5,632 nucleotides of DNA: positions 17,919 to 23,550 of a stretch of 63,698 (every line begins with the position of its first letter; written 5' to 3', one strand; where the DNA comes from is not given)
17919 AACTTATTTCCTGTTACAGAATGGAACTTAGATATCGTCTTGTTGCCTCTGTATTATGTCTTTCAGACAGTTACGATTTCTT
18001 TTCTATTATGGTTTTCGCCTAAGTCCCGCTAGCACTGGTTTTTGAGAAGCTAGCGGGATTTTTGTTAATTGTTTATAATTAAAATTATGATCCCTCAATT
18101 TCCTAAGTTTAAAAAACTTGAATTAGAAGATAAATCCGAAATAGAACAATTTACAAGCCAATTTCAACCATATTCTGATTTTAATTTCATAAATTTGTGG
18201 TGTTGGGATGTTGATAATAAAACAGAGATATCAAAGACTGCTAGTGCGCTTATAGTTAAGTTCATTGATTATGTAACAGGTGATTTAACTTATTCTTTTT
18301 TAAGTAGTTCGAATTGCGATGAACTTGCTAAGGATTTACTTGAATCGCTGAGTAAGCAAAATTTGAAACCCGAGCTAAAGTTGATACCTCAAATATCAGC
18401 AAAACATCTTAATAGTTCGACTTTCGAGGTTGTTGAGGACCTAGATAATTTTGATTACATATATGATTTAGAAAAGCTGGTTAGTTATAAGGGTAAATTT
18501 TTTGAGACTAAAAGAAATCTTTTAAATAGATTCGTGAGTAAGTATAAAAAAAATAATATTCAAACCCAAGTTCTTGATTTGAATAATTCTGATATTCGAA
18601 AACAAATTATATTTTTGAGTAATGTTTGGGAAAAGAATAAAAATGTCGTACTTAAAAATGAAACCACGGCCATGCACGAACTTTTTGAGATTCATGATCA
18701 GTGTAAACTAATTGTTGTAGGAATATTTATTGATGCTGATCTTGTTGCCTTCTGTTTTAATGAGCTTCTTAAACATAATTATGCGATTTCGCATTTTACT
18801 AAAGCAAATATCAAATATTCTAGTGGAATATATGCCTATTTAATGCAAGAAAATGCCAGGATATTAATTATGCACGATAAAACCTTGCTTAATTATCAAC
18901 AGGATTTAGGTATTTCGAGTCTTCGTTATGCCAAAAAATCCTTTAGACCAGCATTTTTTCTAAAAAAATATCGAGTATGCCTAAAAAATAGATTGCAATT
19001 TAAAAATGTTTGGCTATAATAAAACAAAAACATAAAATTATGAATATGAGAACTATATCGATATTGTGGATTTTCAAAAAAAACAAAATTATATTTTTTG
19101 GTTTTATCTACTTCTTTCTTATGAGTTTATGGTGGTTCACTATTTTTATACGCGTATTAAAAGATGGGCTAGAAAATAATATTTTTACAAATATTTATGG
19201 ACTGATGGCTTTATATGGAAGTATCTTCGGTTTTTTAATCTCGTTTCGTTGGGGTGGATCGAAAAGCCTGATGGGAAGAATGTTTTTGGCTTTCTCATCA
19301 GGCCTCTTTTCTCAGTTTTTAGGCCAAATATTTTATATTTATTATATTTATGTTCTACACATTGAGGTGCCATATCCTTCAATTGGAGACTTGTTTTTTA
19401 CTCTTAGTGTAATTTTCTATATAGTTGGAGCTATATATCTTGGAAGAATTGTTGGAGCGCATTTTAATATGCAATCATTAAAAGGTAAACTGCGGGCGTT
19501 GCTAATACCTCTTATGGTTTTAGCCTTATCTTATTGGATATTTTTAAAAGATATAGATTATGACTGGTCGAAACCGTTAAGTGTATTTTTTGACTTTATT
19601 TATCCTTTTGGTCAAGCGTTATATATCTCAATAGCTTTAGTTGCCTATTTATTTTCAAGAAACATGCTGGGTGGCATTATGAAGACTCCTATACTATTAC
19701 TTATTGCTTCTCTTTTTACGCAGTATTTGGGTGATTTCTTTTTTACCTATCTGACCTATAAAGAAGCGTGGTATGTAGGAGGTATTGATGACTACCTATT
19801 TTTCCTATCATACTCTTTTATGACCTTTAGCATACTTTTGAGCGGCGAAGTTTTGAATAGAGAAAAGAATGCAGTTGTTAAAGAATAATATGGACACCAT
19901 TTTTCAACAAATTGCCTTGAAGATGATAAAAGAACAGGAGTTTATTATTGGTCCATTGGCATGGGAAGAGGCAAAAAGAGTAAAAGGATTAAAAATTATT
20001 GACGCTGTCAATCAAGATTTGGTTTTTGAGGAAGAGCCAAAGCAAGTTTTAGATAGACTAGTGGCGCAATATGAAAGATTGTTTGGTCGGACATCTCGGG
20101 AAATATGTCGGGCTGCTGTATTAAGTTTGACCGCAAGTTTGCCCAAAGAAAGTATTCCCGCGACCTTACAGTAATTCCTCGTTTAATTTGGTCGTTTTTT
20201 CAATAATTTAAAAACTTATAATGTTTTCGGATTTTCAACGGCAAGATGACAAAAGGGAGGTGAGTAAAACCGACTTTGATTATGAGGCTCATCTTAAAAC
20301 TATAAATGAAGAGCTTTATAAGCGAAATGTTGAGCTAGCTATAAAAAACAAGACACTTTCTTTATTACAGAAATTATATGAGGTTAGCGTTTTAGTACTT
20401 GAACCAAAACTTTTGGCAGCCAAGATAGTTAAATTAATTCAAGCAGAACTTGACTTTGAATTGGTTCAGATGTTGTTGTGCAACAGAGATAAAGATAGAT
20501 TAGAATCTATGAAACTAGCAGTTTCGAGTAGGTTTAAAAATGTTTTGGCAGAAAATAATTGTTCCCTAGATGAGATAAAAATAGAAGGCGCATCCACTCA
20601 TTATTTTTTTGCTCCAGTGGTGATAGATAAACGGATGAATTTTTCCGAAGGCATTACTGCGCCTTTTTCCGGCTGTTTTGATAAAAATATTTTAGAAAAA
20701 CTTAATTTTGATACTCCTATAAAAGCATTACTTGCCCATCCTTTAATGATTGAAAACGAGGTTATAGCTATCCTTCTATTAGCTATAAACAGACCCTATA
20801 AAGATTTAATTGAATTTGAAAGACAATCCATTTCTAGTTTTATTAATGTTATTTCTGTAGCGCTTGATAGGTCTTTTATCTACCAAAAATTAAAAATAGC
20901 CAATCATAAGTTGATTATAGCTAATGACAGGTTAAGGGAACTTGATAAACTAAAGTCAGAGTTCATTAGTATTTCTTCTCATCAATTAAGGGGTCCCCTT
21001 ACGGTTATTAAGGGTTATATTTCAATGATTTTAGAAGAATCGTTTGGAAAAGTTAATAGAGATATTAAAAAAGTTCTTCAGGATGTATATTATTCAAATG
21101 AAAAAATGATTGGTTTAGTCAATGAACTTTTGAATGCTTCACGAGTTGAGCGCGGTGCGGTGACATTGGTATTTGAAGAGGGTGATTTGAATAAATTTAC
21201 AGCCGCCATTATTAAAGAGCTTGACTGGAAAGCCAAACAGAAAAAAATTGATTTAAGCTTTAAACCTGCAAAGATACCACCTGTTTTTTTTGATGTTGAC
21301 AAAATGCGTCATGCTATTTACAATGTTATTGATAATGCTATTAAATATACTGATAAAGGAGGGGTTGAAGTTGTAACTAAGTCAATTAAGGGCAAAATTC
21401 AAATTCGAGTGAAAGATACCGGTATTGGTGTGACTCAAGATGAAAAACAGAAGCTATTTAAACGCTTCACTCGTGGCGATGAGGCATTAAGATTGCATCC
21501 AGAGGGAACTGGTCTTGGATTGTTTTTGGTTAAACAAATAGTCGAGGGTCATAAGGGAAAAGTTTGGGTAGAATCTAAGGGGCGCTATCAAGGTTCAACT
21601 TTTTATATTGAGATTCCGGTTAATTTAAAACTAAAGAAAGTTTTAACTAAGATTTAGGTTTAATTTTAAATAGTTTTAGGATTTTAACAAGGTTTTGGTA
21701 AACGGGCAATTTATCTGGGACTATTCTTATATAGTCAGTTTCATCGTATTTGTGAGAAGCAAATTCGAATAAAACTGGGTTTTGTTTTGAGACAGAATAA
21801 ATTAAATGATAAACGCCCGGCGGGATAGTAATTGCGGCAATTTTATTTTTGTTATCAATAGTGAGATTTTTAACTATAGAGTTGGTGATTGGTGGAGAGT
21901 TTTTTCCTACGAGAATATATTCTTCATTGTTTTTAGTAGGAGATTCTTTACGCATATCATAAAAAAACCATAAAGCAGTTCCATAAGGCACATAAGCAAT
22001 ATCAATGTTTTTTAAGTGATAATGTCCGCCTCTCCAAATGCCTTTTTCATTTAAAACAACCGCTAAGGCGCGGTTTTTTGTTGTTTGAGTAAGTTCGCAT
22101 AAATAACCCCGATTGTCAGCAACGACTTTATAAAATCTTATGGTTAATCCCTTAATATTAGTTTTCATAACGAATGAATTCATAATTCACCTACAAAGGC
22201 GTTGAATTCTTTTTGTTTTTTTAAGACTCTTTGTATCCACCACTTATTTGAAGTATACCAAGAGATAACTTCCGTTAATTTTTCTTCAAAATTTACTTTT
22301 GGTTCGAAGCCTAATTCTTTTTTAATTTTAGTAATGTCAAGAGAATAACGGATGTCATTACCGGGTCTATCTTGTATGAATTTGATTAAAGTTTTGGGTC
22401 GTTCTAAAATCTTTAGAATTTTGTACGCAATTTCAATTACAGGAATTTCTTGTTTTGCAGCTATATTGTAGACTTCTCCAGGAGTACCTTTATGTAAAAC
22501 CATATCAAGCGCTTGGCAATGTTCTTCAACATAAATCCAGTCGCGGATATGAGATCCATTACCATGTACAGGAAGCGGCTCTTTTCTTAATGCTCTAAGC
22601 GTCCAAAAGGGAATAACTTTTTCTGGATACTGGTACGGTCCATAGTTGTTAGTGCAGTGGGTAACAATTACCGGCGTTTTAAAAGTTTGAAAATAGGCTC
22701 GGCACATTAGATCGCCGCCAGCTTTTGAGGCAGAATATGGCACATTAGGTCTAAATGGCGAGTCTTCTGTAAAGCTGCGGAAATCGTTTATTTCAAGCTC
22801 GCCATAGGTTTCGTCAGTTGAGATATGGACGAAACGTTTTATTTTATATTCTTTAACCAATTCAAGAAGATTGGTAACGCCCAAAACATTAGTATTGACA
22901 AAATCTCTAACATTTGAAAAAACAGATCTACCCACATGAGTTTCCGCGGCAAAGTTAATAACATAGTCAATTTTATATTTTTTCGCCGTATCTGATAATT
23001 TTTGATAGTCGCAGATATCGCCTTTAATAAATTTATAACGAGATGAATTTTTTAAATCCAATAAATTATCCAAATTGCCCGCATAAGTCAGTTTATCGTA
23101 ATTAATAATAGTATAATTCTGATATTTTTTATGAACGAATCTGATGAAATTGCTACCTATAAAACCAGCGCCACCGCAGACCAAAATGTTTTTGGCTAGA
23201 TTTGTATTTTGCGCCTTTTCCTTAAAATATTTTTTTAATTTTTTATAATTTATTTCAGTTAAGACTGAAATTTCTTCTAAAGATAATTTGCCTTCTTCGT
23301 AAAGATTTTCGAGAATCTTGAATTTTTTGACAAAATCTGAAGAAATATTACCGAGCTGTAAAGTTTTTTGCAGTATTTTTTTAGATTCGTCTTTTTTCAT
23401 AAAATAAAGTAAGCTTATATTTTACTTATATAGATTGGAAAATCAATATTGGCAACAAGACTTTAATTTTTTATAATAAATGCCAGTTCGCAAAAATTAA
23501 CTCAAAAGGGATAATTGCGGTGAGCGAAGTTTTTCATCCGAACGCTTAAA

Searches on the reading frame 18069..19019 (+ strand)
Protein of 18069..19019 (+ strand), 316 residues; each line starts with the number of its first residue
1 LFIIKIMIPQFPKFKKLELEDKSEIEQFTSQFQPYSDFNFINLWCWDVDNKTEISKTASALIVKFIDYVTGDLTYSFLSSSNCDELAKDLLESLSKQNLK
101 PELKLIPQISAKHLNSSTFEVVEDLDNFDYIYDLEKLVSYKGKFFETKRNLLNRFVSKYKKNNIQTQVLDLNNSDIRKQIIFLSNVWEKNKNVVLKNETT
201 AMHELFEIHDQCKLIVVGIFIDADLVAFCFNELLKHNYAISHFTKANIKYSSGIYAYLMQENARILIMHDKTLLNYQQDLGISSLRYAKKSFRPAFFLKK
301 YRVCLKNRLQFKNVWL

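Call 68: search_protein_families(library=pfam, proteins=[window:18069-19019:+], max_evalue=0.00001)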
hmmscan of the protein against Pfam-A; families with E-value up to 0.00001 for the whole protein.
window:18069-19019:+ (316 aa): 1 family
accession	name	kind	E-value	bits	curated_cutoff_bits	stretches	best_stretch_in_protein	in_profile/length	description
PF09924.15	LPG_synthase_C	-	1.2e-24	87.3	27.5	1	35-303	7-297/298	Phosphatidylglycerol lysyltransferase, C-terminal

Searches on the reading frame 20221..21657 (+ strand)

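Call 68: search_protein_families(library=pfam, proteins=[window:20221-21657:+], max_evalue=0.00001)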
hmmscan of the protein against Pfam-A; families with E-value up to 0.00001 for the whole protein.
window:20221-21657:+ (478 aa): 2 families
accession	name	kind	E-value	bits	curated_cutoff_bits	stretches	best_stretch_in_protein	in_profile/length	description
PF02518.31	HATPase_c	-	7.2e-25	88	26.4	1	358-467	2-109/111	Histidine kinase-, DNA gyrase B-, and HSP90-like ATPase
PF00512.31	HisKA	-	1.7e-11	44.4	26.9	1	245-312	2-66/66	His Kinase A (phospho-acceptor) domain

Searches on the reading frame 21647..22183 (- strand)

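Call 73: search_protein_families(library=pfam, proteins=[window:21647-22183:-], max_evalue=0.00001)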
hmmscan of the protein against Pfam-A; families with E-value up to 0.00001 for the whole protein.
window:21647-22183:- (178 aa): 3 families
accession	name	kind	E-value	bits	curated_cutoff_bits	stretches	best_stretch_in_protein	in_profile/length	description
PF14667.12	Polysacc_synt_C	-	1.9e-09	38.1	28.7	1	22-80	2-60/111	Polysaccharide biosynthesis C-terminal domain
PF00908.23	dTDP_sugar_isom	-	6.1e-07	29.7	27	0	7-87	1-93/168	dTDP-4-dehydrorhamnose 3,5-epimerase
PF05523.17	FdtA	-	5.6e-06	26.6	23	0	106-153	77-121/131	WxcM-like, C-terminal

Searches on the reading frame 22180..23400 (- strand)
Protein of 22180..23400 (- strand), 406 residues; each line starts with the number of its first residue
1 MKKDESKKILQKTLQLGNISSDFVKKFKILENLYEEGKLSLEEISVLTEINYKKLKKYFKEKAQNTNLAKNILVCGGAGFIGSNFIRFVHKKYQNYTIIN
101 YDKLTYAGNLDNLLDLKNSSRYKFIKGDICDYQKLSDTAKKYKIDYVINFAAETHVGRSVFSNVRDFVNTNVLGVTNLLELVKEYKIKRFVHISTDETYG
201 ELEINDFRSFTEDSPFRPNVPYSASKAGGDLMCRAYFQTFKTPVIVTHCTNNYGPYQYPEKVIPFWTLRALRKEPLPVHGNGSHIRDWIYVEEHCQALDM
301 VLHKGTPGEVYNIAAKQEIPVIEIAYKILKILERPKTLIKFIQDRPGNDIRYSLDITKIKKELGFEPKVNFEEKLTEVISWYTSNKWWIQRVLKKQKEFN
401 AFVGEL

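Call 68: search_protein_families(library=pfam, proteins=[window:22180-23400:-], max_evalue=0.00001)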
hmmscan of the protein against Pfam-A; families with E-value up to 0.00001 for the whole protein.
window:22180-23400:- (406 aa): 6 families
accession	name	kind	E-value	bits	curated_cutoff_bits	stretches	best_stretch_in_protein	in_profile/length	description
PF16363.11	GDP_Man_Dehyd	-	3.6e-75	253.9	27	1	73-377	1-331/332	GDP-mannose 4,6 dehydratase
PF01370.27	Epimerase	-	3e-59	200.8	20.9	1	72-314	1-240/240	NAD dependent epimerase/dehydratase family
PF02719.21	Polysacc_synt_2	-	8.4e-20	71.6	20.2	1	72-350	1-269/293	Polysaccharide biosynthesis protein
PF01073.25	3Beta_HSD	-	5.9e-13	48.9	22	1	73-293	1-220/280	3-beta hydroxysteroid dehydrogenase/isomerase family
PF04321.23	RmlD_sub_bind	-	5.2e-11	42.6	27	1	71-238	2-141/287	RmlD substrate binding domain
PF07993.18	NAD_binding_4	-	2.9e-10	40.2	20.1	1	114-247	55-202/258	Male sterility protein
